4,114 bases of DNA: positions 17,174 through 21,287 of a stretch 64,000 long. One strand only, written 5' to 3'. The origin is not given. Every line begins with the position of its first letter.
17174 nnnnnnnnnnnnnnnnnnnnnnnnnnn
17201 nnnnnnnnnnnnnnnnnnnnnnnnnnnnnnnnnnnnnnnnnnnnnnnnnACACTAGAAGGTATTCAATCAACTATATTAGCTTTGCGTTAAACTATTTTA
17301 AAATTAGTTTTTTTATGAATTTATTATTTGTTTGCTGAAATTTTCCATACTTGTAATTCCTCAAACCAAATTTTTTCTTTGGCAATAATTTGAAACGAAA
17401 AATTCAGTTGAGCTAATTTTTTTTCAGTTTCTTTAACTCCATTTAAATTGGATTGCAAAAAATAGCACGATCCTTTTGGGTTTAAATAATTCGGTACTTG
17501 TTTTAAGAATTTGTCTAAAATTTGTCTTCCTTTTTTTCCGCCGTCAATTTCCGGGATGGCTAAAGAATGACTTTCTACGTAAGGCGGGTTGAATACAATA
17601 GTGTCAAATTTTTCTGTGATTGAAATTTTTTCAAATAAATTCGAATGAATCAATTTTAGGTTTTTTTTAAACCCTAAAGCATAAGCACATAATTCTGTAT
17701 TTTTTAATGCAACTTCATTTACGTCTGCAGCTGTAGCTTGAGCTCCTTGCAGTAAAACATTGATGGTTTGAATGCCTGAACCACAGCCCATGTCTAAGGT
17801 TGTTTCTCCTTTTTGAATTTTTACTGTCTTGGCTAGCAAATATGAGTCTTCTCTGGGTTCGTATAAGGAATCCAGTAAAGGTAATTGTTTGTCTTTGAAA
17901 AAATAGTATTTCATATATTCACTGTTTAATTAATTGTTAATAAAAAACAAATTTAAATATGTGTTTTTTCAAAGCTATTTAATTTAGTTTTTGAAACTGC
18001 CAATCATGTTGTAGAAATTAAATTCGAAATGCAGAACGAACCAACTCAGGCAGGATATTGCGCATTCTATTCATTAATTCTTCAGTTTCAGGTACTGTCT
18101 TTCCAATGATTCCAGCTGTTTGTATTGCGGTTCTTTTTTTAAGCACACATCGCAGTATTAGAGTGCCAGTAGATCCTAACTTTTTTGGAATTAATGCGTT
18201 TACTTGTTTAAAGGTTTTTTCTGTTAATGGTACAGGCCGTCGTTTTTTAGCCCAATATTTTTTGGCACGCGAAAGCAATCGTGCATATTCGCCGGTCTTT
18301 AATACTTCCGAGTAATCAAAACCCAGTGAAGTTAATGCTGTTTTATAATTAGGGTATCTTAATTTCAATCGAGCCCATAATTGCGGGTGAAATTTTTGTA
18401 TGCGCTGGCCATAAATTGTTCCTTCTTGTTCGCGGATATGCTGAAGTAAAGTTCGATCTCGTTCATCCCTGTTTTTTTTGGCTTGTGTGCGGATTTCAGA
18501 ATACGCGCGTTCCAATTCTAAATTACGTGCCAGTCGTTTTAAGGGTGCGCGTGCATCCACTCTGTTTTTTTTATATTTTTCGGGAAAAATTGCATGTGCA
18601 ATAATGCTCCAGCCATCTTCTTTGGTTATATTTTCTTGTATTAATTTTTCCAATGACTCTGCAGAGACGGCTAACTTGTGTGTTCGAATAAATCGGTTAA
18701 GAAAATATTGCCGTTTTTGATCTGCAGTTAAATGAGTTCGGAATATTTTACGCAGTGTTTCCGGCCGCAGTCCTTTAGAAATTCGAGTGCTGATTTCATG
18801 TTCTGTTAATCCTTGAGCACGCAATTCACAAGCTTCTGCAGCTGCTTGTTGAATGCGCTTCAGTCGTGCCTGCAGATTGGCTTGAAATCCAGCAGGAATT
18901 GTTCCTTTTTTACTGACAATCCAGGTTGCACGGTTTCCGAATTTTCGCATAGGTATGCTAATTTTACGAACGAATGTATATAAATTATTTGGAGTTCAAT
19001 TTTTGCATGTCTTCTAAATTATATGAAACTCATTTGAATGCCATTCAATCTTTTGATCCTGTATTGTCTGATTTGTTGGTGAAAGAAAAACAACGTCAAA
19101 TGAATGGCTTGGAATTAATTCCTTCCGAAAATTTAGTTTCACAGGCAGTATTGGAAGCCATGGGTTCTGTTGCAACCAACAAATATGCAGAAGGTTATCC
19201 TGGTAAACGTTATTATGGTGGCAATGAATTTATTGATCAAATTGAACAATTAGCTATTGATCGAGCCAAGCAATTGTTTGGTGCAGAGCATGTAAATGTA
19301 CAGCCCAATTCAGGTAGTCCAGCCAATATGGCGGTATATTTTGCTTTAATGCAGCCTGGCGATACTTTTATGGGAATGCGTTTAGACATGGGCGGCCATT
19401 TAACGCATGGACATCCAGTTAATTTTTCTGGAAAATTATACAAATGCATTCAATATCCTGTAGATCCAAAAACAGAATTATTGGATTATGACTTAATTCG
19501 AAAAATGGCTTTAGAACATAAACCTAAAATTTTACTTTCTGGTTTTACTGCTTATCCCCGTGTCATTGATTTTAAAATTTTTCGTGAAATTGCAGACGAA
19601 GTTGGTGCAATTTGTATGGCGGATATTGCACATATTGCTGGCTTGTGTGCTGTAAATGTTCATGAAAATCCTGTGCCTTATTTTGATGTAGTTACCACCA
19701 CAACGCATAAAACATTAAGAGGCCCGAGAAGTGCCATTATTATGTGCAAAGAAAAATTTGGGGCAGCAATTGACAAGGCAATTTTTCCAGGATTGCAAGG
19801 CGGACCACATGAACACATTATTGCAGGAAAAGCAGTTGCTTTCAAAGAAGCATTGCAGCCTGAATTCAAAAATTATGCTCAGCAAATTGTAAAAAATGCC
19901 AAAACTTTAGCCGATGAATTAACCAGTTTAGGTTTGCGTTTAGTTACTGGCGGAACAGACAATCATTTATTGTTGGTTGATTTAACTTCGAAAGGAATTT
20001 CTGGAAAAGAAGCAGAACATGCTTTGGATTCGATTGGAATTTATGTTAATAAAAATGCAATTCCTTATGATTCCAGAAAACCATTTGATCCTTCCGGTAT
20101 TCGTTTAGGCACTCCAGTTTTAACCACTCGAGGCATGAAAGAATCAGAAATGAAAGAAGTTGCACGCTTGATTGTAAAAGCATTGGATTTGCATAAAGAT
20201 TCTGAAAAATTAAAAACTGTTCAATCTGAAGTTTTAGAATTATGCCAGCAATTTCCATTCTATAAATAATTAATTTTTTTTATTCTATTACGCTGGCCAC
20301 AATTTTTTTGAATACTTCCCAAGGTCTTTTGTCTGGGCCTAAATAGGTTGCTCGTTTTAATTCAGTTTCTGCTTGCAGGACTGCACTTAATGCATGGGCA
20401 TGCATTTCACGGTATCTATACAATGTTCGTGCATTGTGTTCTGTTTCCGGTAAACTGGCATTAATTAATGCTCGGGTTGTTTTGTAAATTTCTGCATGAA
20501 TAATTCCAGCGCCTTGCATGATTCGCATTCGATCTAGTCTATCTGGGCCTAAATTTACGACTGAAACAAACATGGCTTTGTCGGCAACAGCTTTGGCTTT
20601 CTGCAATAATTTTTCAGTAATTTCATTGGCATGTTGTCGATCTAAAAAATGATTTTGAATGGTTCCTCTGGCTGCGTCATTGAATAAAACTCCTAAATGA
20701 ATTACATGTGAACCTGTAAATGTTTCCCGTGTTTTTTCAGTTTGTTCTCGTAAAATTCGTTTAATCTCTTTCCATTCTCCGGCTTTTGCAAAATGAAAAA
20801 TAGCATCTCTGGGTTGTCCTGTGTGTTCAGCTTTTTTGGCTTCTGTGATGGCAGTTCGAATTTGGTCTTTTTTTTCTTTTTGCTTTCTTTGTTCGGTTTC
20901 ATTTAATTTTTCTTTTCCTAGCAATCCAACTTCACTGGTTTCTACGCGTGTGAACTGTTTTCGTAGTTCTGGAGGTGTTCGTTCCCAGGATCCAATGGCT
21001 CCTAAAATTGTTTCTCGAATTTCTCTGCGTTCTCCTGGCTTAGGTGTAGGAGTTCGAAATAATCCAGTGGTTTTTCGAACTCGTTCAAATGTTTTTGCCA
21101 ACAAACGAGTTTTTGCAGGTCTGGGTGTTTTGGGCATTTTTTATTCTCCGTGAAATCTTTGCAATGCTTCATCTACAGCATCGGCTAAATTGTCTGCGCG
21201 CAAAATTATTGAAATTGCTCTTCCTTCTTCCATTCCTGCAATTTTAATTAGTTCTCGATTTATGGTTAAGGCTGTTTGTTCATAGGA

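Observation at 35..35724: Expanded family of small, very basic proteins with repeated LuxR/sigma70-region-4-like HTH segments, and a second paralog pair with a shared C-terminal motif, interspersed among housekeeping genes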

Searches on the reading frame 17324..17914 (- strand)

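Call 22: search_protein_families(library=pfam, proteins=[window:17324-17914:-], max_evalue=0.01)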
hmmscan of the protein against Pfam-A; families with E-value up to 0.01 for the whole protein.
window:17324-17914:- (196 aa): 14 families
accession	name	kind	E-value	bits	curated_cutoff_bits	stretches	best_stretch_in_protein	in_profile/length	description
PF05175.20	MTS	-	1.9e-14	54.1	23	1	24-170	20-153/170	Methyltransferase small domain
PF13847.12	Methyltransf_31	-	2.3e-09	37.5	27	1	34-169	2-124/145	Methyltransferase domain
PF06325.19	PrmA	-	4.3e-08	33.4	22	1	33-109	159-233/296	Ribosomal protein L11 methyltransferase (PrmA)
PF03848.20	TehB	-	4e-06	26.8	20.4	1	29-107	24-100/193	Tellurite resistance protein TehB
PF08242.18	Methyltransf_12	-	9.4e-06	26.7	30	1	40-109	1-72/98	Methyltransferase domain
PF13649.12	Methyltransf_25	-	2.1e-05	25.6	27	1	40-108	2-70/97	Methyltransferase domain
PF07669.17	Eco57I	-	2.6e-05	24.8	25.3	1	82-167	52-146/171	Eco57I restriction-modification methylase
PF13489.12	Methyltransf_23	-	0.00011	22.5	27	1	33-159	20-123/164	Methyltransferase domain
PF02384.22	N6_Mtase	-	0.00032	20.5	20.4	1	17-116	28-139/311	N-6 DNA Methylase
PF08241.18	Methyltransf_11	-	0.00043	21.3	21.2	1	40-108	1-66/95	Methyltransferase domain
PF10354.15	BMT5-like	-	0.00078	20.2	24.7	1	96-182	71-154/168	rRNA (uridine-N3-)-methyltransferase BTM5-like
PF03602.21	Cons_hypoth95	-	0.00086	19.5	24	1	35-116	41-127/182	Conserved hypothetical protein 95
PF09445.16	Methyltransf_15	-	0.0012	18.9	22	1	37-111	2-80/165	RNA cap guanine-N2 methyltransferase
PF12847.13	Methyltransf_18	-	0.0044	17.5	27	0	32-107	11-87/151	Methyltransferase domain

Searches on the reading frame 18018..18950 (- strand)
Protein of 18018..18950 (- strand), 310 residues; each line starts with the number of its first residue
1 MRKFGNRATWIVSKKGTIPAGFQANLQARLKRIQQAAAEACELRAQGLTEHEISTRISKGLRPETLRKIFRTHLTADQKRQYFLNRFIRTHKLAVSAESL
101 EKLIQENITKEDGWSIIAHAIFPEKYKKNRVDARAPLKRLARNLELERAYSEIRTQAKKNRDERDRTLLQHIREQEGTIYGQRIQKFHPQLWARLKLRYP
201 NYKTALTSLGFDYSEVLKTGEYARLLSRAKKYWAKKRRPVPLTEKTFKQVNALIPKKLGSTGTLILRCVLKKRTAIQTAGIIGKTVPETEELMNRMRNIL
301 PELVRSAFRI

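Call 4: search_protein_families(library=pfam, proteins=[window:18018-18950:-], max_evalue=1)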
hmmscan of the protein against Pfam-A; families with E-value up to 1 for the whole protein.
window:18018-18950:- (310 aa): 1 family
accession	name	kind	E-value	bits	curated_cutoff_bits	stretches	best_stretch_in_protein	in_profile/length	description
PF20513.3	UBact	-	0.13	12.5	27.8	1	287-302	17-32/43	Prokaryotic ubiquitin-like protein UBact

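Call 74: search_protein_families(library=phrogs, proteins=[window:18018-18950:-], max_evalue=0.05)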
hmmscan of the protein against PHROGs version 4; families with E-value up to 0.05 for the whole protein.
window:18018-18950:- (310 aa): 2 families
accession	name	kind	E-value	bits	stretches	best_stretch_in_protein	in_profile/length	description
phrog_11457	-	unknown function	0.0082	17.1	1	31-59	8-36/60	-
phrog_35521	-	unknown function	0.042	15.3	0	40-89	15-64/88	-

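Call 75: search_protein_families(library=ncbifam, proteins=[window:18018-18950:-], max_evalue=0.05)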
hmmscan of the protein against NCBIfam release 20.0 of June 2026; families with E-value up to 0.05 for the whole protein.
window:18018-18950:- (310 aa): 0 families

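Call 83: search_solved_structures(query=window:18018-18947:-, max_evalue=1)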
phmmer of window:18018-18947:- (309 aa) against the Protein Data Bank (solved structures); distinct sequences matched with E-value up to 1: 4.
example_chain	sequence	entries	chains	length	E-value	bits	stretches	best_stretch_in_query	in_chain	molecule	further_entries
1wr2_A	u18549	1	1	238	0.16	14.8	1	80-163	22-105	hypothetical protein PH1789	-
1sql_A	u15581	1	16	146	0.67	12.8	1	130-212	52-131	dihydroneopterin aldolase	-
6u4b_A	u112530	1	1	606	0.76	12.6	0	107-195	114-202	WbbM protein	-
7bc4_A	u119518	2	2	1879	0.84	12.4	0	112-202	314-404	Fatty acid synthase subunit alpha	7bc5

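Call 101: search_protein_families(library=padloc, proteins=[window:18018-18950:-], max_evalue=0.01)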
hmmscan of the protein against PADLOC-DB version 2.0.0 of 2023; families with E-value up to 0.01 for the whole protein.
window:18018-18950:- (310 aa): 0 families

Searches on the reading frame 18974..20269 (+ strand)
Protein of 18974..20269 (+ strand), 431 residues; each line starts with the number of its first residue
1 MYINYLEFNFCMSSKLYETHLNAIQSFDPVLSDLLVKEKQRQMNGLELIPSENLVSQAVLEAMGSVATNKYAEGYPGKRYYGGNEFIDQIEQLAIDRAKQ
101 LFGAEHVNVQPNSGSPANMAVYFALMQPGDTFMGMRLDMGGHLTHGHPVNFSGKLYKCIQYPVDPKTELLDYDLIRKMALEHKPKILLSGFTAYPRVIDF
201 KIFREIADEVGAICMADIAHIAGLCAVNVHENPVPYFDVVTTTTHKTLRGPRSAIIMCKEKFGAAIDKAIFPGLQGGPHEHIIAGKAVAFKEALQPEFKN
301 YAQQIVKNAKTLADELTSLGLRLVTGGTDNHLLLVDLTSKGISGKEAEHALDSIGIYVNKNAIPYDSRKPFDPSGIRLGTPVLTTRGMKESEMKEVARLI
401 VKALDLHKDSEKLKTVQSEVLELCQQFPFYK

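Call 9: search_protein_families(library=pfam, proteins=[window:18974-20269:+], max_evalue=0.01)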
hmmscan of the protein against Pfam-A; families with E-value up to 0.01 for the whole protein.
window:18974-20269:+ (431 aa): 2 families
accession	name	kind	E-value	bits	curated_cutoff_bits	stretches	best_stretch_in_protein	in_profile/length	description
PF00464.25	SHMT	-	7.3e-165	548.8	27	1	25-400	2-399/399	Serine hydroxymethyltransferase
PF00155.27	Aminotran_1_2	-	0.00057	19.6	19.7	1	105-384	64-350/361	Aminotransferase class I and II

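Call 11: find_encoding_contigs(protein=window:18974-20269:+, flank=10000, max_places=6)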
Protein window:18974-20269:+ (431 aa): no gene with exactly this product is on record in the collection.

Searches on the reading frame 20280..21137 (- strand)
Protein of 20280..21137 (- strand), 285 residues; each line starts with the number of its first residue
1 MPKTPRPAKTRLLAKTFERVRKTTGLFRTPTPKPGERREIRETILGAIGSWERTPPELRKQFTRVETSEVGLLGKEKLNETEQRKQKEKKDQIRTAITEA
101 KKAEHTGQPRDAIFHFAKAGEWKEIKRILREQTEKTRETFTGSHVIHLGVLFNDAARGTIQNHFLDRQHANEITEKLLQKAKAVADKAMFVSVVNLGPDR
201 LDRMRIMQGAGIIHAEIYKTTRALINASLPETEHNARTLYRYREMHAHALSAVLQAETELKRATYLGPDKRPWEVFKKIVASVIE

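Call 4: search_protein_families(library=pfam, proteins=[window:20280-21137:-], max_evalue=1)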
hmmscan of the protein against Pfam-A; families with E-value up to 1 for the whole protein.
window:20280-21137:- (285 aa): 2 families
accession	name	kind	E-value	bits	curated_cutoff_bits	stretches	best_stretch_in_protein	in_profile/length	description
PF01361.26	Tautomerase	-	0.13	12.6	22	1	82-116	9-41/60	Tautomerase enzyme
PF19556.4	PRTRC_E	-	0.17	12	26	1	77-141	102-166/175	PRTRC system protein E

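Call 74: search_protein_families(library=phrogs, proteins=[window:20280-21137:-], max_evalue=0.05)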
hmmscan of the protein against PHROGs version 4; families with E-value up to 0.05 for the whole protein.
window:20280-21137:- (285 aa): 0 families

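Call 75: search_protein_families(library=ncbifam, proteins=[window:20280-21137:-], max_evalue=0.05)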
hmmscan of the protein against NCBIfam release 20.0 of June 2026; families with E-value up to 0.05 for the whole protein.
window:20280-21137:- (285 aa): 1 family
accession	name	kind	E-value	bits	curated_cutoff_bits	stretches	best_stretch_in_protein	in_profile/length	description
TIGR03706.1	exo_poly_only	exception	0.022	14.1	307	1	60-186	145-251/300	exopolyphosphatase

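Call 101: search_protein_families(library=padloc, proteins=[window:20280-21137:-], max_evalue=0.01)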
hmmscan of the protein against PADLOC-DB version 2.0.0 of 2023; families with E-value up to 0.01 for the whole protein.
window:20280-21137:- (285 aa): 0 families
